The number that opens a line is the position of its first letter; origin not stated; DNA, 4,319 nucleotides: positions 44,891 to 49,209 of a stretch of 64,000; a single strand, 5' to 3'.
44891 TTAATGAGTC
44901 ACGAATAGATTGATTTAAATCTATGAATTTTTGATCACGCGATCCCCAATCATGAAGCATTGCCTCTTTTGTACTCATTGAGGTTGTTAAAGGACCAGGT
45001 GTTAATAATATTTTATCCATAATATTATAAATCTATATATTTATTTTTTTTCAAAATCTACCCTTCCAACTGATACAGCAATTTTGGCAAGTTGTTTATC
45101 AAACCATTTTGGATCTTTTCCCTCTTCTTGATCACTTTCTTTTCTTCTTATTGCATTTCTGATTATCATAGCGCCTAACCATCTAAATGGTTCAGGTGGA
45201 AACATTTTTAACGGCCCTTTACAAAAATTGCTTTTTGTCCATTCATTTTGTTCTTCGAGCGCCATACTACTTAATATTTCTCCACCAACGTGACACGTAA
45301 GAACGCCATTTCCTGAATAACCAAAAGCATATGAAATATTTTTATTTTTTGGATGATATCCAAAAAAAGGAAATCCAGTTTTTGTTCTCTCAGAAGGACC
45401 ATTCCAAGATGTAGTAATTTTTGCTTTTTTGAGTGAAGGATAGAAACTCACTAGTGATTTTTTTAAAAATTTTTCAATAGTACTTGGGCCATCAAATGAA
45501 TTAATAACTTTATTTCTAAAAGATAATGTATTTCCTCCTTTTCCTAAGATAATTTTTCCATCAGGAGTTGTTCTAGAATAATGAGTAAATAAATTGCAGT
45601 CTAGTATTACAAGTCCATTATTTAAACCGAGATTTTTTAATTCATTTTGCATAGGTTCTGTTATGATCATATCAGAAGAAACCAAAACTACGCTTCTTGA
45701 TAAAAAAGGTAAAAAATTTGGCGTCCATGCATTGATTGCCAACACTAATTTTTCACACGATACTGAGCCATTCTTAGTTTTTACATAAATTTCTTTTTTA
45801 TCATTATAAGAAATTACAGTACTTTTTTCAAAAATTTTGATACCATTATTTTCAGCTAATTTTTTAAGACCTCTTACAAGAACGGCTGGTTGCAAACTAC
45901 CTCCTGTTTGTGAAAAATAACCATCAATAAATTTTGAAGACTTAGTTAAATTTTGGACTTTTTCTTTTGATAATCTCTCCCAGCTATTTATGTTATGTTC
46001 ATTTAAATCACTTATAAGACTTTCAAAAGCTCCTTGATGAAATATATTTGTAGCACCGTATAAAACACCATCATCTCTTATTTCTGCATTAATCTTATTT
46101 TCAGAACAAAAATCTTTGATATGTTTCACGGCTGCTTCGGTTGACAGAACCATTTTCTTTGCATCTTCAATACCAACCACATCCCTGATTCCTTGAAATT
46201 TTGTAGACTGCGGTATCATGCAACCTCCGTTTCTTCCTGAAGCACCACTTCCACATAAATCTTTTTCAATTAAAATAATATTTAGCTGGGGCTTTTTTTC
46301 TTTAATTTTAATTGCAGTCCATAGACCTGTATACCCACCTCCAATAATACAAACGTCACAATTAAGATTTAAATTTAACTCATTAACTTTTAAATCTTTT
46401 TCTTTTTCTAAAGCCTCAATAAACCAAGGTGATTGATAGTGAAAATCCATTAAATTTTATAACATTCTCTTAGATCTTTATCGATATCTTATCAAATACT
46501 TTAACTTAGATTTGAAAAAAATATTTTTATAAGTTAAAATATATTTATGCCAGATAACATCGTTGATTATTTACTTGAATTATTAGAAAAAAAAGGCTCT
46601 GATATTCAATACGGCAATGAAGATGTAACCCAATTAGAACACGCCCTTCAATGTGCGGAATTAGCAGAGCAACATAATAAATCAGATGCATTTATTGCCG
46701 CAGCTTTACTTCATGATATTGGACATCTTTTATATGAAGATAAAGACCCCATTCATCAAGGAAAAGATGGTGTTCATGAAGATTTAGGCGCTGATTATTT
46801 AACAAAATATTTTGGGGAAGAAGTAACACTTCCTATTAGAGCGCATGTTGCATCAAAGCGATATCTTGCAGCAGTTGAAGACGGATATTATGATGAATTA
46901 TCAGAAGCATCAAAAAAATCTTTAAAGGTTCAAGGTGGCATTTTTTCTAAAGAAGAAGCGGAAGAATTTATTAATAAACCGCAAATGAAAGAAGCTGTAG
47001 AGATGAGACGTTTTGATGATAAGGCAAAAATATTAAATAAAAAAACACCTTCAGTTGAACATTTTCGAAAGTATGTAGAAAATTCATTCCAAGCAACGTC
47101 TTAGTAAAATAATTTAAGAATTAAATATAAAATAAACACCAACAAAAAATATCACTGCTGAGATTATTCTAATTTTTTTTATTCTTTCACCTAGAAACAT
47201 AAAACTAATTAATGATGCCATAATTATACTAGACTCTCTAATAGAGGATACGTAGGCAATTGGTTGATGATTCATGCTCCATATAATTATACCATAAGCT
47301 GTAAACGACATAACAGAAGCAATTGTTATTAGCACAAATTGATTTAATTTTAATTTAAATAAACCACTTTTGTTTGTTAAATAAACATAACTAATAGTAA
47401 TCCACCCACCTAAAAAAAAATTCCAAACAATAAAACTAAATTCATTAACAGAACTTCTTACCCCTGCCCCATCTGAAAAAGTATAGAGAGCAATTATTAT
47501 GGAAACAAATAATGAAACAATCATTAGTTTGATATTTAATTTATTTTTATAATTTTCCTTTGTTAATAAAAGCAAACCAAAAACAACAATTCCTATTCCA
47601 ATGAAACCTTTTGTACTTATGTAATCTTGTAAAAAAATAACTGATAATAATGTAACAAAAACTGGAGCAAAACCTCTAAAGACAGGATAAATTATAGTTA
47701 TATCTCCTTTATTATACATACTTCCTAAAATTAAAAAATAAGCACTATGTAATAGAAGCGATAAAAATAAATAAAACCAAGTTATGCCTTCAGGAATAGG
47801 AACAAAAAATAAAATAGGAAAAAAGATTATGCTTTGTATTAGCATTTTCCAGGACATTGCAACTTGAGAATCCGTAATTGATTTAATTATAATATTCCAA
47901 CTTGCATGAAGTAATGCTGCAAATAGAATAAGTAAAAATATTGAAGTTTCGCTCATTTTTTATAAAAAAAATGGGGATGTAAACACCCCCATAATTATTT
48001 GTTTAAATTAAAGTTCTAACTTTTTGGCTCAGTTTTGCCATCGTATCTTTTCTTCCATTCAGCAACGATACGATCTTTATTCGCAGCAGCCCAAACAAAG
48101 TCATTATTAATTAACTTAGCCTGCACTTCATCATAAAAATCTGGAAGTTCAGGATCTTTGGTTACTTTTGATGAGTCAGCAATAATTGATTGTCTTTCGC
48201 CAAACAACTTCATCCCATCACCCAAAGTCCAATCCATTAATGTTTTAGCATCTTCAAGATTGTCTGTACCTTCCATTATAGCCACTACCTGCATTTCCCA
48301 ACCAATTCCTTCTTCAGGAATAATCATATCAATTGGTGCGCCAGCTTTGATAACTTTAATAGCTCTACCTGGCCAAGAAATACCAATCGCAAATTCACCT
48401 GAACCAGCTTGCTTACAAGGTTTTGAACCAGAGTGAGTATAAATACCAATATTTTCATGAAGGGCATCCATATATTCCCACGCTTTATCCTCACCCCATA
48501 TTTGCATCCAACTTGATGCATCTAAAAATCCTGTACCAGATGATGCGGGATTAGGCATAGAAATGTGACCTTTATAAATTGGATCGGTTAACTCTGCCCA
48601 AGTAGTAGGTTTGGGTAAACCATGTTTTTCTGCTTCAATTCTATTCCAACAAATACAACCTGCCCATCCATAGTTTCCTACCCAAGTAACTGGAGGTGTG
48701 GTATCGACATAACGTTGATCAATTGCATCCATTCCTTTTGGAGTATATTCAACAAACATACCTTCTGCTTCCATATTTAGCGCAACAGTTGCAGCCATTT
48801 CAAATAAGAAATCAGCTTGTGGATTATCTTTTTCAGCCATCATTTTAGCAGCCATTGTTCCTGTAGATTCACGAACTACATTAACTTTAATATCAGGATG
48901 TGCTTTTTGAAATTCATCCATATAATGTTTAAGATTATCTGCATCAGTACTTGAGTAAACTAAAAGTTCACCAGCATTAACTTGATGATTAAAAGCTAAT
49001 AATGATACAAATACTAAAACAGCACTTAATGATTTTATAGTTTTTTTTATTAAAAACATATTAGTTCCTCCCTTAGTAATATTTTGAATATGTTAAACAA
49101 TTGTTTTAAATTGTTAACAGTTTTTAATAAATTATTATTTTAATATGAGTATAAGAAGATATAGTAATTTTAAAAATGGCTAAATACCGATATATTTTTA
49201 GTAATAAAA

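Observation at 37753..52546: Composite phosphonate-utilisation island containing two paralogous DMT proteins, with no regulator gene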

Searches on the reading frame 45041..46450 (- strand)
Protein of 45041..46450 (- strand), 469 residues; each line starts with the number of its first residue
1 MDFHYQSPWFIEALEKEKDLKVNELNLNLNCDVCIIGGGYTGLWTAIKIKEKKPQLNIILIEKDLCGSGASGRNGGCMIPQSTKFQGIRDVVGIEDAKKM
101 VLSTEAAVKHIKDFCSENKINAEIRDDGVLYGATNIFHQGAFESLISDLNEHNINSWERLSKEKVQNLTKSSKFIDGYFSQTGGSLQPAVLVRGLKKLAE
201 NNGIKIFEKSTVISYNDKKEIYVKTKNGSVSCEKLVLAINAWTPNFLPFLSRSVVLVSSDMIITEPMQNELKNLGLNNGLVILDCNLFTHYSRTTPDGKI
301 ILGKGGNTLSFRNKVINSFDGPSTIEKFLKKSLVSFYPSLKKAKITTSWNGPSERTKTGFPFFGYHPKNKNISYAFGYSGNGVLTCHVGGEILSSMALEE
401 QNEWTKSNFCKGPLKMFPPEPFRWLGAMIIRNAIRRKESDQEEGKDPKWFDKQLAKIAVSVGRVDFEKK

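Call 3: search_protein_families(library=ncbifam, proteins=[window:45041-46450:-], max_evalue=0.001)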
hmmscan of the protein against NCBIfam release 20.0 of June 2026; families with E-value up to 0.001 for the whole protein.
window:45041-46450:- (469 aa): 22 families
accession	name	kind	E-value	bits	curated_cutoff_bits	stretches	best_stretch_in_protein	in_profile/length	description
TIGR03329.1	Phn_aa_oxid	hypoth_equivalog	8.9e-172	572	632.8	1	9-465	3-459/460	putative aminophosphonate oxidoreductase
NF050086.1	pipecolate_AmaA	exception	1.5e-33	116.1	600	1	19-403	14-386/425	L-pipecolate oxidase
TIGR02352.1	thiamin_ThiO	equivalog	2.7e-20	72.8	250.8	1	33-254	1-218/351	glycine oxidase ThiO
NF008425.0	PRK11259.1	equivalog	4.7e-11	42.2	257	1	175-260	136-222/377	N-methyl-L-tryptophan oxidase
TIGR03197.1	MnmC_Cterm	equivalog_domain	2.2e-10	40.2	174.2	1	32-246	1-206/400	FAD-dependent 5-carboxymethylaminomethyl-2-thiouridine(34) oxidoreductase MnmC1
NF008726.1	PRK11728.1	equivalog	3.2e-10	39.4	299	1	31-236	1-195/389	L-2-hydroxyglutarate oxidase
TIGR01377.1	soxA_mon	subfamily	4e-10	39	479.65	1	150-409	104-370/381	amino oxidase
TIGR01373.1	soxB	subfamily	7.4e-10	38.2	529.45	1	30-401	30-386/407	sarcosine oxidase subunit beta family protein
NF002480.1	PRK01747.1-1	equivalog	1.1e-07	30.7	540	1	30-247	248-456/645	bifunctional tRNA (5-methylaminomethyl-2-thiouridine)(34)-methyltransferase MnmC2/FAD-dependent 5-carboxymethylaminomethyl-2-thiouridine(34)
NF005599.0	PRK07333.1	equivalog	8.3e-07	27.9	549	0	26-65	8-47/414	ubiquinone biosynthesis hydroxylase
TIGR03364.1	HpnW_proposed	hypoth_equivalog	5.4e-06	25.7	285.1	1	32-242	2-196/365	TIGR03364 family FAD-dependent oxidoreductase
NF005331.0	PRK06854.1-2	equivalog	7.1e-06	24.8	557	1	28-64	7-43/563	adenylyl-sulfate reductase subunit alpha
NF006131.0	PRK08275.1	equivalog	1e-05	24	587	1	28-64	8-44/577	fumarate reductase/succinate dehydrogenase flavoprotein subunit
TIGR00275.1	TIGR00275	subfamily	1.4e-05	24.1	183.8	0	33-135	1-103/401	aminoacetone oxidase family FAD-binding enzyme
NF042982.1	MFR_Fp_SdhA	equivalog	1.4e-05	23.8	1100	1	13-79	31-91/612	8-methylmenaquinol:fumarate reductase flavoprotein subunit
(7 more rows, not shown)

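Call 4: search_protein_families(library=pfam, proteins=[window:45041-46450:-], max_evalue=0.001)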
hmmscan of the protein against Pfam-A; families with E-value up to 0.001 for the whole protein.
window:45041-46450:- (469 aa): 4 families
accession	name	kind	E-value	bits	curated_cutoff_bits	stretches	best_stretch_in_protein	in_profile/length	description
PF01266.30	DAO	-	5.7e-54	184.4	27.9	1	32-395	1-352/353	FAD dependent oxidoreductase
PF03486.20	HI0933_like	-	1.8e-06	28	50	0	32-165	2-135/244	HI0933-like protein Rossmann domain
PF01946.23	Thi4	-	3.9e-05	23.4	26.2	1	27-78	14-63/235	Thi4 family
PF07992.20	Pyr_redox_2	-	5.7e-05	23.1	26.1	1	32-242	2-110/291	Pyridine nucleotide-disulphide oxidoreductase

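Call 32: search_solved_structures(query=window:45041-46450:-, max_evalue=0.00001, show_alignments=0)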
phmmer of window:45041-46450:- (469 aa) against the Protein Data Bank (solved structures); distinct sequences matched with E-value up to 0.00001: 15.
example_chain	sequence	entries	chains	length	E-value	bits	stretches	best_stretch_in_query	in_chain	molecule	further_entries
9woz_A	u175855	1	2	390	3.2e-12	49.1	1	159-401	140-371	Glycine oxidase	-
1ryi_A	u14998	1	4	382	3.2e-12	49.1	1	159-401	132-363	GLYCINE OXIDASE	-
3if9_A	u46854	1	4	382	3.6e-12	48.9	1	159-401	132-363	Glycine oxidase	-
1ng3_A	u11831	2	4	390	5.5e-12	48.3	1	159-401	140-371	Glycine oxidase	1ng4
4ysh_A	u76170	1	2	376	1.1e-10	44.1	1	31-398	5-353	Glycine oxidase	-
7cyx_A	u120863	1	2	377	2.2e-10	43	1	172-398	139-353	Glycine oxidase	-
1l9c_A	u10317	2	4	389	1.3e-07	33.9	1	178-406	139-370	Monomeric Sarcosine Oxidase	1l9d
3m0o_A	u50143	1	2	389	1.3e-07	33.9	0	177-256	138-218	Monomeric sarcosine oxidase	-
3bhf_A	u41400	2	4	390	1.4e-07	33.9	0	177-256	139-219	Monomeric sarcosine oxidase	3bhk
1el5_A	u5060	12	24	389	1.4e-07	33.8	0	177-256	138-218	SARCOSINE OXIDASE | SARCOSINE OXIDE | Monomeric sarcosine oxidase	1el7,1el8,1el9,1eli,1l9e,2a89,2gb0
3m12_A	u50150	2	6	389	1.4e-07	33.8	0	177-256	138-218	Monomeric Sarcosine Oxidase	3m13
9u3b_A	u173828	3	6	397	1.5e-07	33.8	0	177-256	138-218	Monomeric sarcosine oxidase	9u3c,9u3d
9u3e_A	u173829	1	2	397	1.5e-07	33.7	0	177-256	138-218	Monomeric sarcosine oxidase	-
9u3f_A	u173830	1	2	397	1.5e-07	33.7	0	177-256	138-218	Monomeric sarcosine oxidase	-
1zov_A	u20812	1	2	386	1.7e-06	30.3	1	177-405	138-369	Monomeric sarcosine oxidase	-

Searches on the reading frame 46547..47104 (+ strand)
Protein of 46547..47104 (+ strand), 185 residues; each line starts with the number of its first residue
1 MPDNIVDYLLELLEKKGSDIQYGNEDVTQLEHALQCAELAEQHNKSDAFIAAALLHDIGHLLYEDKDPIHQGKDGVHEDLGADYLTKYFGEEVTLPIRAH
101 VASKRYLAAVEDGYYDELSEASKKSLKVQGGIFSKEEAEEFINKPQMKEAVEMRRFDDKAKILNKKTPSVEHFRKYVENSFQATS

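Call 3: search_protein_families(library=ncbifam, proteins=[window:46547-47104:+], max_evalue=0.001)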
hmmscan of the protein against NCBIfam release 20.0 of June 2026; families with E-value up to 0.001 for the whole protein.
window:46547-47104:+ (185 aa): 4 families
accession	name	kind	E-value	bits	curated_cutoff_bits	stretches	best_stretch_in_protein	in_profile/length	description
TIGR03276.1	Phn-HD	hypoth_equivalog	1.7e-61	206.9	214.6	1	5-179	3-177/179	phosphonate degradation HD-domain oxygenase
NF052439.1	HMPDioxPhnZ1GIM8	equivalog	1.4e-48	165.1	300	1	2-179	19-196/199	hydroxymethylphosphonate dioxygenase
NF049941.1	HyMthAminphonOxyTmpB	equivalog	2.2e-48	164.5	300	1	3-178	5-180/188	(R)-1-hydroxy-2-trimethylaminoethylphosphonate oxygenase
TIGR00277.1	HDIG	domain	9.2e-05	22.2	27.6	1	31-101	7-82/84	HDIG domain-containing metalloprotein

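Call 4: search_protein_families(library=pfam, proteins=[window:46547-47104:+], max_evalue=0.001)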
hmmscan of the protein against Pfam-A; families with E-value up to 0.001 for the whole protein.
window:46547-47104:+ (185 aa): 2 families
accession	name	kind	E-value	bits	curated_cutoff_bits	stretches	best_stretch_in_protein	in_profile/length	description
PF01966.28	HD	-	5e-08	33.7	22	1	30-100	2-85/116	HD domain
PF05153.21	MIOX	-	0.00059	19.9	25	1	24-63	54-94/249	Myo-inositol oxygenase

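Call 31: search_solved_structures(query=window:46547-47104:+, max_evalue=0.001, show_alignments=3)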
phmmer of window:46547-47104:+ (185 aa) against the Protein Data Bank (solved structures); distinct sequences matched with E-value up to 0.001: 4.
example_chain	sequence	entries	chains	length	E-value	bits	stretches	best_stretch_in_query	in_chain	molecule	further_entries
6npa_A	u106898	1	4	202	6.9e-34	120.8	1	4-178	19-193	TmpB, (R)-1-hydroxy-2-trimethylaminoethylphosphonate oxygenase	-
4mlm_A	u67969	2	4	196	1e-32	117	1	6-180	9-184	Predicted HD phosphohydrolase PhnZ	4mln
4n71_A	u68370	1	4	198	1.1e-32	116.9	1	6-180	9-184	Predicted HD phosphohydrolase PhnZ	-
4n6w_A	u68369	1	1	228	1.5e-32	116.4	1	6-180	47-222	Predicted HD phosphohydrolase PhnZ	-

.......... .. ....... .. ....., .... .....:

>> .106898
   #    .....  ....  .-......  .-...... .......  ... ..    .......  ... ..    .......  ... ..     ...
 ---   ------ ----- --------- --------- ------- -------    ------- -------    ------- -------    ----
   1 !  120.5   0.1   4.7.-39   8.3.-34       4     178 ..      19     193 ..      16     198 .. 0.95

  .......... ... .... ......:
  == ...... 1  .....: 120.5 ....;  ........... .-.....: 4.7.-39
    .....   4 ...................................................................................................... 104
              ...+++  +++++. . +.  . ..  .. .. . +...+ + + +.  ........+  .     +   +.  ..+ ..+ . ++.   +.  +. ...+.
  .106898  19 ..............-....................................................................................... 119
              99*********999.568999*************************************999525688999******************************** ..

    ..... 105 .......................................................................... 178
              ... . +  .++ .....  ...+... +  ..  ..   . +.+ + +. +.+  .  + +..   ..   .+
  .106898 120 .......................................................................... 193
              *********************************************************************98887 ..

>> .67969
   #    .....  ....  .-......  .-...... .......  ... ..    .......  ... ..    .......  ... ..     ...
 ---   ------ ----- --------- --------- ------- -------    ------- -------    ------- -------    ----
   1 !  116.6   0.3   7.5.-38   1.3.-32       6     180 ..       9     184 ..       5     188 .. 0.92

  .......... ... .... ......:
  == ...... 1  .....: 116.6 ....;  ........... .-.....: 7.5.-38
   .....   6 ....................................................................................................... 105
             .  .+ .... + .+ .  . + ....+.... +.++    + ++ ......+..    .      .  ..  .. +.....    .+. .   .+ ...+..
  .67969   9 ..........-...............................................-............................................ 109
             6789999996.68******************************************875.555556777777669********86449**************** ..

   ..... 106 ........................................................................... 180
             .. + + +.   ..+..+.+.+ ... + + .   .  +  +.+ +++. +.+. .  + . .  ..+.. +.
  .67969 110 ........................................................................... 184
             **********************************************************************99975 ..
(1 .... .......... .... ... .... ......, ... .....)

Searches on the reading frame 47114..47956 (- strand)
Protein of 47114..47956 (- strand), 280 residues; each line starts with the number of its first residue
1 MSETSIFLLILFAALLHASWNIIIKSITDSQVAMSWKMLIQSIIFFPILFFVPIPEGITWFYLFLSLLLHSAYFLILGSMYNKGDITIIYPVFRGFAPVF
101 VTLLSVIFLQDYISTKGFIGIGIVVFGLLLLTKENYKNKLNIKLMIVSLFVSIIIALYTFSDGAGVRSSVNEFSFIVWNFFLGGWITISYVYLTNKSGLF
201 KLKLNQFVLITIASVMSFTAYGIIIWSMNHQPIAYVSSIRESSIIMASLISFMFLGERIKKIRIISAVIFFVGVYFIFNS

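Call 3: search_protein_families(library=ncbifam, proteins=[window:47114-47956:-], max_evalue=0.001)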
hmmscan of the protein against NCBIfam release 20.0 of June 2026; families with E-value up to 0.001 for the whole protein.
window:47114-47956:- (280 aa): 2 families
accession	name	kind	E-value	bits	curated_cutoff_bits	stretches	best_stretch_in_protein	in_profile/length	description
TIGR03340.1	phn_DUF6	hypoth_equivalog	6.7e-44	150.6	288.15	1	8-275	4-279/281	phosphonate utilization associated putative membrane protein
TIGR00950.1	2A78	equivalog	2.1e-10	40.5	230.2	1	28-274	16-263/264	carboxylate/amino acid/amine transporter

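Call 4: search_protein_families(library=pfam, proteins=[window:47114-47956:-], max_evalue=0.001)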
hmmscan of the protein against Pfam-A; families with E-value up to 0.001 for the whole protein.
window:47114-47956:- (280 aa): 1 family
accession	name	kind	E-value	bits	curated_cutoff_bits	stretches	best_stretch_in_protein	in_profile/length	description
PF00892.27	EamA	-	1.4e-18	67.9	28.2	2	6-132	3-134/135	EamA-like transporter family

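Call 77: find_related_loci(query=window:47114-47953:-, collection=metagenome_contigs, flank=10000)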
Query window:47114-47953:- (279 aa) in metagenome_contigs; peptide patterns used: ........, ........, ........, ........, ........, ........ (x = any residue, [..] = any of these).
257 stretches matched a pattern; 65 encode a relative of the query (tblastn E <= 1e-3); 65 distinct loci.
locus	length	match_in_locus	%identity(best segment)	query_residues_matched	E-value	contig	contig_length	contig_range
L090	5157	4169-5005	100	1-279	0e+0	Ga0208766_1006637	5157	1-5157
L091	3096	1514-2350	96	1-279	0e+0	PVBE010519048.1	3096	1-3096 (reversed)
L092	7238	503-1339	94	1-279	2e-162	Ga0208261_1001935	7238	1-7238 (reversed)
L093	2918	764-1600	94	1-279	3e-170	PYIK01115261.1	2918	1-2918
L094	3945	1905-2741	93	1-279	4e-166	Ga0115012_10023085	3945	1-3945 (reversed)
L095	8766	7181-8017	92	1-279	1e-159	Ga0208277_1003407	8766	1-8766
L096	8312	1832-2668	80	1-279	1e-136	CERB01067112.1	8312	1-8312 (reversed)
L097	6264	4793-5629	80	1-279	7e-137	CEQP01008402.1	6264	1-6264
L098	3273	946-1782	80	1-279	1e-135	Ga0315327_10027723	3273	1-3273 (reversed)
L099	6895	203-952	77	16-265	4e-114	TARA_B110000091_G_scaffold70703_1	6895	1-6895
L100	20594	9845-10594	76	16-265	7e-113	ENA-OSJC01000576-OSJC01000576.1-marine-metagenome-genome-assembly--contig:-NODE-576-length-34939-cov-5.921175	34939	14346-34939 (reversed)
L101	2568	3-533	99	103-279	1e-111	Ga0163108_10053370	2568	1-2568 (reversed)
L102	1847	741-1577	59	1-279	2e-112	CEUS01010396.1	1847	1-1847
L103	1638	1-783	70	19-279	1e-112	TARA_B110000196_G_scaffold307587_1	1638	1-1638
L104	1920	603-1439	59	1-279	1e-111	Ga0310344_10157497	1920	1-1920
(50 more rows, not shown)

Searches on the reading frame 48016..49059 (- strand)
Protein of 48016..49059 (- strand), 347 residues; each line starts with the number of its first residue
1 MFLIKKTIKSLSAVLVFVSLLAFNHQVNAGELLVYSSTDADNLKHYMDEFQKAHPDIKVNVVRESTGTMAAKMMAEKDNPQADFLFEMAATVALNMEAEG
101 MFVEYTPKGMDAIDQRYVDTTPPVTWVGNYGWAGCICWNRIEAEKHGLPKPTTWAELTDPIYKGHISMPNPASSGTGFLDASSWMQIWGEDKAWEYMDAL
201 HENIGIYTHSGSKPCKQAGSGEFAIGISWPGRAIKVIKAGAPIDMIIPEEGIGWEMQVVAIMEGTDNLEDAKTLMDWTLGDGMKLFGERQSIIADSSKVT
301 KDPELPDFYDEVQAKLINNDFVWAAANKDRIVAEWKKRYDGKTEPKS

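Call 5: search_protein_families(library=ncbifam, proteins=[window:48016-49059:-], max_evalue=0.001)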
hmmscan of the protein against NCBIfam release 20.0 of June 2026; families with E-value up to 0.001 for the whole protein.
window:48016-49059:- (347 aa): 5 families
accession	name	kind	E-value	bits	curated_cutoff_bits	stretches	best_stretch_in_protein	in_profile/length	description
TIGR03261.1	phnS2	equivalog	9.3e-121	403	392.75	1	13-344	5-334/334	putative 2-aminoethylphosphonate ABC transporter substrate-binding protein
NF011620.1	PRK15046.1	equivalog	6.4e-20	71.2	310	1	14-213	9-201/334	2-aminoethylphosphonate ABC transporter substrate-binding protein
TIGR03227.1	PhnS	equivalog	5.7e-12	45.2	395.3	1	26-211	31-209/360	2-aminoethylphosphonate ABC transporter substrate-binding protein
NF007048.0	PRK09501.1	equivalog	1.8e-07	30.4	582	1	152-279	149-279/348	spermidine/putrescine ABC transporter substrate-binding protein PotD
TIGR01254.1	sfuA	subfamily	2.4e-07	30.3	93.4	1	34-335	9-306/306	thiamine ABC transporter substrate-binding protein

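Call 6: search_protein_families(library=pfam, proteins=[window:48016-49059:-], max_evalue=0.001)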
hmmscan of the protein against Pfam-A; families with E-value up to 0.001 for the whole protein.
window:48016-49059:- (347 aa): 4 families
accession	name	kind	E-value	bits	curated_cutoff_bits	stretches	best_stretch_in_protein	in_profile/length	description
PF13416.11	SBP_bac_8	-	8.9e-24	85.2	27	1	46-280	2-245/279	Bacterial extracellular solute-binding protein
PF01547.30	SBP_bac_1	-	4.3e-20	73.4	26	1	42-282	9-304/307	Bacterial extracellular solute-binding protein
PF13343.11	SBP_bac_6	-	4.3e-18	66.1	24.6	1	94-321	22-241/245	Bacterial extracellular solute-binding protein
PF13531.11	SBP_bac_11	-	1.7e-08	35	25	1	32-277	1-211/227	Bacterial extracellular solute-binding protein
